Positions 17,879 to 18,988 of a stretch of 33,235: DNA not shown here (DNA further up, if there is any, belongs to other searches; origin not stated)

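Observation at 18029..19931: Large double-glycine-leader protein with a possible stand-alone Cys protease and no ABC exporter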

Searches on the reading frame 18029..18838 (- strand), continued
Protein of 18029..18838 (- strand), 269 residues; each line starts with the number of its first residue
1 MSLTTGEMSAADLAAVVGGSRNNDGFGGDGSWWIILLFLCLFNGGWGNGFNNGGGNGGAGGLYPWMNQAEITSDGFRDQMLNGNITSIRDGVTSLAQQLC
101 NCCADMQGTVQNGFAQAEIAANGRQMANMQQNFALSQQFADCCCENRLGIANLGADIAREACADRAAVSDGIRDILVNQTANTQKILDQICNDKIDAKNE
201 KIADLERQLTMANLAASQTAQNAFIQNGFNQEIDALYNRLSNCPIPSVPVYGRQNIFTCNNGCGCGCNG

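Call 34: get_annotated_region(hit=H18, flank=4000)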
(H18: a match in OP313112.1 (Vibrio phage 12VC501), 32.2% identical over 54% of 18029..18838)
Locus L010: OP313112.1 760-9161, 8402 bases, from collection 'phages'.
description: Vibrio phage 12VC501, complete genome.
organism: Vibrio phage 12VC501 (NCBI taxid 2966628)
taxonomy: Viruses; Duplodnaviria; Heunggongvirae; Uroviricota; Caudoviricetes; Schitoviridae; Pacinivirus
host: Vibrio cholerae; source: water; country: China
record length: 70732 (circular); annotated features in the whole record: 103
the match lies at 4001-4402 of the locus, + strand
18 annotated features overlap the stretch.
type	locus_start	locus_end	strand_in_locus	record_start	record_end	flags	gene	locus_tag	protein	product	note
CDS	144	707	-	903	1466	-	-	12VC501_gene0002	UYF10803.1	hypothetical protein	-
CDS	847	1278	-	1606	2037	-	-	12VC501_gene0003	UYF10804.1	hypothetical protein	-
CDS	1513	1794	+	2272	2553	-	-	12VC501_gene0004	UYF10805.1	hypothetical protein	-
CDS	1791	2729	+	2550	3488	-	-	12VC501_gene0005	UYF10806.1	hypothetical protein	-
CDS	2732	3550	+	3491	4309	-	-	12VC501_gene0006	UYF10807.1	hypothetical protein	-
CDS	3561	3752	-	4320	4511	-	-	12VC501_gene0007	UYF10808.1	hypothetical protein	-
CDS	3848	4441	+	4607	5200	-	-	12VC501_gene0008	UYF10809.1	hypothetical protein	-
CDS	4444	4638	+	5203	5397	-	-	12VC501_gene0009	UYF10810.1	hypothetical protein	-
CDS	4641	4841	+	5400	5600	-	-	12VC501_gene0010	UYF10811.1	hypothetical protein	-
CDS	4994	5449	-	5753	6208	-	-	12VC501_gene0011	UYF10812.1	hypothetical protein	-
CDS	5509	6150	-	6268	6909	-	-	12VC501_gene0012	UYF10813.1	hypothetical protein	-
CDS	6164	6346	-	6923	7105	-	-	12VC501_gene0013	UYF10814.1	hypothetical protein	-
CDS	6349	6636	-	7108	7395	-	-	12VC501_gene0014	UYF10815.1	HNH endonuclease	-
CDS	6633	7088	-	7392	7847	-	-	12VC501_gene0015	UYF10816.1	hypothetical protein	-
CDS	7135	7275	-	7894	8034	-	-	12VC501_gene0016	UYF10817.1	hypothetical protein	-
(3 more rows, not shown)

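Call 37: search_protein_families(library=pfam, proteins=[L009:1376-2242:+, L009:5074-6072:+, L009:2842-3366:+, L009:4641-5060:+], max_evalue=0.01)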
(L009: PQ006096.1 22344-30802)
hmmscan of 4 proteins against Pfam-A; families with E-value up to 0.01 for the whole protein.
L009:1376-2242:+ (288 aa): 2 families
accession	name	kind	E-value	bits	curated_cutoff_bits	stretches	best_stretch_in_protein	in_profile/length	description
PF13529.12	Peptidase_C39_2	-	7.2e-07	30.3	24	1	30-150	12-143/143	Peptidase_C39 like family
PF07833.16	Cu_amine_oxidN1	-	2e-06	28.2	24.2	1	245-287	2-46/108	Copper amine oxidase N-terminal domain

L009:5074-6072:+ (332 aa): 0 families

L009:2842-3366:+ (174 aa): 0 families

L009:4641-5060:+ (139 aa): 0 families

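Call 38: find_related_loci(query=A2, collection=viral_contigs, flank=6000)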
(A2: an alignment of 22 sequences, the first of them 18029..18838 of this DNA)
Query A2 (269 aa) in viral_contigs; peptide patterns used: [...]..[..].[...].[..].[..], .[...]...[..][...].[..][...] (x = any residue, [..] = any of these).
600 stretches matched a pattern (row limit reached: there are more); 552 encode a relative of the query (tblastn E <= 1e-3); the best 80 are kept; 80 distinct loci.
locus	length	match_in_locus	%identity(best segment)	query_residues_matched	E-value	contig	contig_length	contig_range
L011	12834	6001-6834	61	1-267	4e-91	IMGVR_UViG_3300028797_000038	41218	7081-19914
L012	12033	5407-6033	68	62-259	7e-90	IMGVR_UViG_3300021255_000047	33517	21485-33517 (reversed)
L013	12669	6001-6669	66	62-262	7e-87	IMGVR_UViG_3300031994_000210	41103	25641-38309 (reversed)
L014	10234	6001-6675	65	34-258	2e-86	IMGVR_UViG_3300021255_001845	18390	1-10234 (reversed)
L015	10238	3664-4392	59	29-269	9e-86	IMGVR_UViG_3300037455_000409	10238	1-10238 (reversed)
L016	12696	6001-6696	63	29-258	6e-85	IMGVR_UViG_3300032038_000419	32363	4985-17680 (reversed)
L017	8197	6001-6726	58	32-266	4e-83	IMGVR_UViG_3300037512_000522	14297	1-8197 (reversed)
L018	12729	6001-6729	59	33-268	2e-83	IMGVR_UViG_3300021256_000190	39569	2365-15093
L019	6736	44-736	60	32-266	5e-83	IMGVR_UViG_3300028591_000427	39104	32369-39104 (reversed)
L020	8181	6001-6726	57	28-268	7e-82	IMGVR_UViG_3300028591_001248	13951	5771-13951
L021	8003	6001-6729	59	32-269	2e-81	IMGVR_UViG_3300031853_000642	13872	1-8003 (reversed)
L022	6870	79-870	54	16-269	2e-80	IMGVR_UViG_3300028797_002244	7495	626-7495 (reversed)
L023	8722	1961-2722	55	33-268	9e-80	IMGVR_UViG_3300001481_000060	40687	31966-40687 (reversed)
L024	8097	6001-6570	64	62-258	5e-79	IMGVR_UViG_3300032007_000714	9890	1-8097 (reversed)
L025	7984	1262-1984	56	33-269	6e-79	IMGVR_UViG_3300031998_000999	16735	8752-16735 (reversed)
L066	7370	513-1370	47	2-260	6e-68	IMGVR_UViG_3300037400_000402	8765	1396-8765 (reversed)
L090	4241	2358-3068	51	32-259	2e-62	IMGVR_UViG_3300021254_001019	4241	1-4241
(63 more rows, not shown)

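Call 44: find_related_loci(query=A2, collection=genome_contigs, flank=6000)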
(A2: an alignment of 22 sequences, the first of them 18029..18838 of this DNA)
Query A2 (269 aa) in genome_contigs; peptide patterns used: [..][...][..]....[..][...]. (x = any residue, [..] = any of these).
195 stretches matched a pattern; 142 encode a relative of the query (tblastn E <= 1e-3); the best 80 are kept; 80 distinct loci.
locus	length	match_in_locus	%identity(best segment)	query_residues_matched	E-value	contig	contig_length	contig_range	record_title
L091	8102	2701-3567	59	1-269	4e-94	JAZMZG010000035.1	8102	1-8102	MAG: Eubacteriales bacterium isolate T1900044750_TS20190416.MAGScoT_cleanbin_000054 SGB_2192_k141_4108163, whole genome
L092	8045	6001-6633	68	60-259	4e-89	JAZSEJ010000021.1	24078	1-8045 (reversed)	MAG: Ruminococcus sp. isolate T1900044591_TS20190057.MAGScoT_cleanbin_000004 SGB_632_k141_1770908, whole genome shotgun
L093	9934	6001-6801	59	1-269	2e-82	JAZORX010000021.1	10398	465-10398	MAG: Acutalibacteraceae bacterium isolate T1900045550_YK20190244.MAGScoT_cleanbin_000017 SGB_7871_k141_306943, whole gen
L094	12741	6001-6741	58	29-268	4e-82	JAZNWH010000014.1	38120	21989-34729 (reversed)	MAG: Clostridia bacterium isolate T1900044784_TS20190250.MAGScoT_cleanbin_000041 SGB_2602_k141_3292501, whole genome sho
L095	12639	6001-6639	62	63-268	8e-82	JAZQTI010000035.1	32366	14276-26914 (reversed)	MAG: Candidatus Scatovivens sp. isolate T1900045190_TC20190186.MAGScoT_cleanbin_000050 SGB_5285_k141_2875841, whole geno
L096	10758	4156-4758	62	63-258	2e-80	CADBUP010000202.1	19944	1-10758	MAG: uncultured Ruminococcus sp. isolate RUG14314 genome assembly, contig: RUG14314_asm_202, whole genome shotgun sequen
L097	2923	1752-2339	63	63-258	3e-81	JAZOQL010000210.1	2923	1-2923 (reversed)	MAG: Rikenellaceae bacterium isolate T1900045568_YK20190262.MAGScoT_cleanbin_000009 SGB_9222_k141_214465, whole genome s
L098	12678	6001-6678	58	62-258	2e-79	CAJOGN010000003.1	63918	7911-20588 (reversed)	uncultured Lachnospiraceae bacterium isolate Sheep_2_mag_58 genome assembly, contig: scaffold_250, whole genome shotgun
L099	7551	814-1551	57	29-268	7e-79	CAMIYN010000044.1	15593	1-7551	MAG: uncultured Lachnospiraceae bacterium isolate SRR12081292_bin.91_metaWRAP_v1.3_MAG genome assembly, contig: ERZ12289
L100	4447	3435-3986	65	75-258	5e-73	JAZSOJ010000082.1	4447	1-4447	MAG: Clostridia bacterium isolate T1900044549_TS20190015.MAGScoT_cleanbin_000029 SGB_189_k141_3278090, whole genome shot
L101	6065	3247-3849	59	63-258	9e-72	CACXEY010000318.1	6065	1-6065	uncultured bacterium isolate RUG11196 genome assembly, contig: RUG11196_asm_318, whole genome shotgun sequence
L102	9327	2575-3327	53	32-259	2e-71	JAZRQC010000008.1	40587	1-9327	MAG: Ructibacterium sp. isolate T1900045368_YK20190058.MAGScoT_cleanbin_000003 SGB_6847_k141_624964, whole genome shotgu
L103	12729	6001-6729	51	33-259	2e-68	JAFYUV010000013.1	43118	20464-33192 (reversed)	MAG: Clostridia bacterium isolate RGIG7442 Water_buffalos_Colon-1__c674495, whole genome shotgun sequence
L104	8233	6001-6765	51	1-266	8e-67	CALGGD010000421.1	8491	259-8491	MAG TPA_asm: uncultured Oxalobacter sp. isolate ERR1278072_bin.5_CONCOCT_v1.1_MAG genome assembly, contig: ERZ842375.710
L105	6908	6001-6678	52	62-258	2e-66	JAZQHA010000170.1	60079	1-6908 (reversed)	MAG: Acutalibacteraceae bacterium isolate T1900044629_TS20190095.MAGScoT_cleanbin_000018 SGB_998_k141_652149, whole geno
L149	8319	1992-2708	38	54-259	1e-42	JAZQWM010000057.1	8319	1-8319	MAG: Eubacteriales bacterium isolate T1900045166_TC20190160.MAGScoT_cleanbin_000006 SGB_5139_k141_357503, whole genome s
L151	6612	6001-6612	42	62-243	6e-42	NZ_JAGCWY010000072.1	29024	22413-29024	MAG: Ruminococcus sp. isolate RGIG10198 Yak_Rumen-5__c998872, whole genome shotgun sequence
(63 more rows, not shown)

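Call 54: search_protein_families(library=padloc, proteins=[window:18029-18838:-], max_evalue=1)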
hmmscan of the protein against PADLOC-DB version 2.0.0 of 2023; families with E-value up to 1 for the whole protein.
window:18029-18838:- (269 aa): 0 families

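Call 72: search_protein_families(library=ncbifam, alignment_id=A6, max_evalue=1)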
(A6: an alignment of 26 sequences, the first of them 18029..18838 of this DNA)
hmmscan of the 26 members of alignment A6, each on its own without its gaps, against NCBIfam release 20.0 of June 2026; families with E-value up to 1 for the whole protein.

A. member 1, window:18029-18838:- (269 aa): 0 families

B. families by the number of members that match (of 26 scanned): 31 families (the first 25 are shown)
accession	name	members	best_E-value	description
NF007655.0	PRK10325.1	2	0.022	nucleotide exchange factor GrpE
NF041794.1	1_anti-phage_ZorA1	2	0.2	type I Zorya anti-phage system protein ZorA1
NF043045.1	T4SS_VpdC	1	9.3e-05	Dot/Icm T4SS effector VpdC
NF009432.1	PRK12791.1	1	0.008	flagellar biosynthesis repressor FlbT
NF004309.0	PRK05704.1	1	0.018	2-oxoglutarate dehydrogenase complex dihydrolipoyllysine-residue succinyltransferase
TIGR01477.1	RIFIN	1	0.02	variant surface antigen, rifin family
NF038025.1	dapto_LiaX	1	0.037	daptomycin-sensing surface protein LiaX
NF009258.0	PRK12615.1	1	0.037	galactose-6-phosphate isomerase subunit LacB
NF010225.0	PRK13681.1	1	0.042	protein YohO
NF041291.1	StbC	1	0.048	plasmid stabilization protein StbC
NF041034.1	Rad50_Sulf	1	0.075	DNA double-strand break repair ATPase Rad50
TIGR01119.1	lacB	1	0.079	galactose-6-phosphate isomerase subunit LacB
NF010748.0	PRK14150.1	1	0.082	nucleotide exchange factor GrpE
NF002383.0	PRK01392.1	1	0.083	citrate lyase holo-ACP synthase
NF000778.0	PRK00052.3-4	1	0.084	prolipoprotein diacylglyceryl transferase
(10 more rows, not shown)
